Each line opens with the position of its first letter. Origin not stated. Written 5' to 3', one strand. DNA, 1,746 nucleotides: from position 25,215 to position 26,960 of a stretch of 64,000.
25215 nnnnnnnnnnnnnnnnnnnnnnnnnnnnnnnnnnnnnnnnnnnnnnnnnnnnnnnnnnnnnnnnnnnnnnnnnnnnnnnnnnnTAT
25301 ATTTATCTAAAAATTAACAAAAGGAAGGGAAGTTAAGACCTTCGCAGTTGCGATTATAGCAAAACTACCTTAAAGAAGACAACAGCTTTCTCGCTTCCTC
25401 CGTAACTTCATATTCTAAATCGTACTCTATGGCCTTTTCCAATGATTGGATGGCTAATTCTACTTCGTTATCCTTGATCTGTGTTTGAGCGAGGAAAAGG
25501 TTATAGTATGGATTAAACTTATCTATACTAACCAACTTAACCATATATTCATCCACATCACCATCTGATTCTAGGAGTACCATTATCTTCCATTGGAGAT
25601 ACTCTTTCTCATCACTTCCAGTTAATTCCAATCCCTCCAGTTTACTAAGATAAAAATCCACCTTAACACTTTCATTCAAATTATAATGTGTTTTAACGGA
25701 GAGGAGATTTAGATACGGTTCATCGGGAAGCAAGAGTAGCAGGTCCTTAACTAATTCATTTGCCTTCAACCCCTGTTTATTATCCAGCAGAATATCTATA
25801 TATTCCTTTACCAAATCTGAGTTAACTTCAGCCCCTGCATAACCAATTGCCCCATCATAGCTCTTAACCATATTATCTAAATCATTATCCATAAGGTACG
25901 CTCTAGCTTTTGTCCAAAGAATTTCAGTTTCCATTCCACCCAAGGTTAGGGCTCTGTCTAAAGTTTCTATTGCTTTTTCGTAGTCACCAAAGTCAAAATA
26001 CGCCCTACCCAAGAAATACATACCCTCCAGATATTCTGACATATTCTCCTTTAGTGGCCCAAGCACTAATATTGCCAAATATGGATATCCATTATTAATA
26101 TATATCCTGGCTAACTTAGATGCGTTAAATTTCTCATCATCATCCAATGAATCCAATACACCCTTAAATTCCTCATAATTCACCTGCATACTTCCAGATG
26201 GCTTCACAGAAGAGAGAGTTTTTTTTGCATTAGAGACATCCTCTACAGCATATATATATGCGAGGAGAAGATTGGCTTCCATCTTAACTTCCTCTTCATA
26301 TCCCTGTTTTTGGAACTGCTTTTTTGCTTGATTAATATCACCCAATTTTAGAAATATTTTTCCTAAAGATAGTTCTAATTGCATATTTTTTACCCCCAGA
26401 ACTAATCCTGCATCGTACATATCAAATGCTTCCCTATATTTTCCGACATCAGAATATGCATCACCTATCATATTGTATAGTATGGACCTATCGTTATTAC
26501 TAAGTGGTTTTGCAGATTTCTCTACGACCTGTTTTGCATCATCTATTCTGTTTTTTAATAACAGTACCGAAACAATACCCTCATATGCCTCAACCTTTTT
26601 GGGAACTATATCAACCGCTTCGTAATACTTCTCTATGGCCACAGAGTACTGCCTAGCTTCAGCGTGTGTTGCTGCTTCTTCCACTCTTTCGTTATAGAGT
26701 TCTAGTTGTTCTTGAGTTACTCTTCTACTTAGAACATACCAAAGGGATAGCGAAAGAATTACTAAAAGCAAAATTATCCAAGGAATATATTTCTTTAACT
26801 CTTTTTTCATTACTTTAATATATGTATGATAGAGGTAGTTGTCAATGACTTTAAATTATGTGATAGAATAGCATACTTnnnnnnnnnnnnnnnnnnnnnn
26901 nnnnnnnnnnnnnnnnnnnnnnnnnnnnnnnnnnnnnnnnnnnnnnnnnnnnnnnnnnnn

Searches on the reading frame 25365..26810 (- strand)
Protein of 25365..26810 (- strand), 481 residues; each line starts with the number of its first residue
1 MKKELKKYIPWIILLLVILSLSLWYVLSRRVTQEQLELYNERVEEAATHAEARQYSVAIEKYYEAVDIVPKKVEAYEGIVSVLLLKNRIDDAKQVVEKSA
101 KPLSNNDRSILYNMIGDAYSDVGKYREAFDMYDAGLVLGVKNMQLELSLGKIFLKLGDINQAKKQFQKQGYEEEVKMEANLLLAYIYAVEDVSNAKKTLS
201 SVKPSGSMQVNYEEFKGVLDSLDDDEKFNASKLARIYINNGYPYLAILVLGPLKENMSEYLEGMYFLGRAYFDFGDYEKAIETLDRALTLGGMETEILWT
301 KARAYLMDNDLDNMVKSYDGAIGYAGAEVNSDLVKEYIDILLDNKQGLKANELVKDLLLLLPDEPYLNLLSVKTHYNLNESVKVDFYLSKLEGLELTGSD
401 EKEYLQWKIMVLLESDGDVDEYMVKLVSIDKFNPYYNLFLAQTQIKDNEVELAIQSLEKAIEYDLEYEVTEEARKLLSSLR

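Call 5: search_protein_families(library=pfam, max_evalue=0.01, proteins=[window:25365-26810:-])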
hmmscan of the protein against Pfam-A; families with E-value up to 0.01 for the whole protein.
window:25365-26810:- (481 aa): 21 families
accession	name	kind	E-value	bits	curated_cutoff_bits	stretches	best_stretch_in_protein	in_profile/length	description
PF13181.12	TPR_8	-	7.3e-15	54.2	25.7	1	263-290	3-30/34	Tetratricopeptide repeat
PF14559.12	TPR_19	-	2.4e-14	53.8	25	1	51-98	3-50/68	Tetratricopeptide repeat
PF07719.23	TPR_2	-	3.4e-12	45.9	27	1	262-290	2-30/34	Tetratricopeptide repeat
PF13432.12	TPR_16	-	3.6e-11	43.7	32.7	1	267-313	3-49/65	Tetratricopeptide repeat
PF00515.34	TPR_1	-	4.1e-11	42.7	27.8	1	265-290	5-30/34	Tetratricopeptide repeat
PF13428.12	TPR_14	-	1.5e-10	41.1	23.5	1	265-292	5-32/44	Tetratricopeptide repeat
PF13424.12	TPR_12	-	2.6e-09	37.6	30.1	1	264-289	48-73/77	Tetratricopeptide repeat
PF13414.12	TPR_11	-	8e-09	35.5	26.8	1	268-290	1-23/42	TPR repeat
PF13176.12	TPR_7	-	1.3e-07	31.5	27.9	0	265-290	3-28/36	Tetratricopeptide repeat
PF12895.13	ANAPC3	-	4.5e-07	30.5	27.2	0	230-286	26-81/82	Anaphase-promoting complex, cyclosome, subunit 3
PF23914.1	TPR_CcmH_CycH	-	1.3e-06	28.8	42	0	265-314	54-103/158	Cytochrome c-type biogenesis protein H TPR domain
PF13174.12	TPR_6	-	8.6e-06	26.5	26.3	0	267-288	6-27/33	Tetratricopeptide repeat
PF09976.15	TPR_21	-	2.4e-05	24.6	25.5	0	145-217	78-153/193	Tetratricopeptide repeat-like domain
PF25058.1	ARM_TT21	-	6.5e-05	23.4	27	0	433-464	6-37/155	Tetratricopeptide repeat protein 21 ARM repeat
PF13374.12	TPR_10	-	0.00031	21.1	27.5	0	112-134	5-27/42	Tetratricopeptide repeat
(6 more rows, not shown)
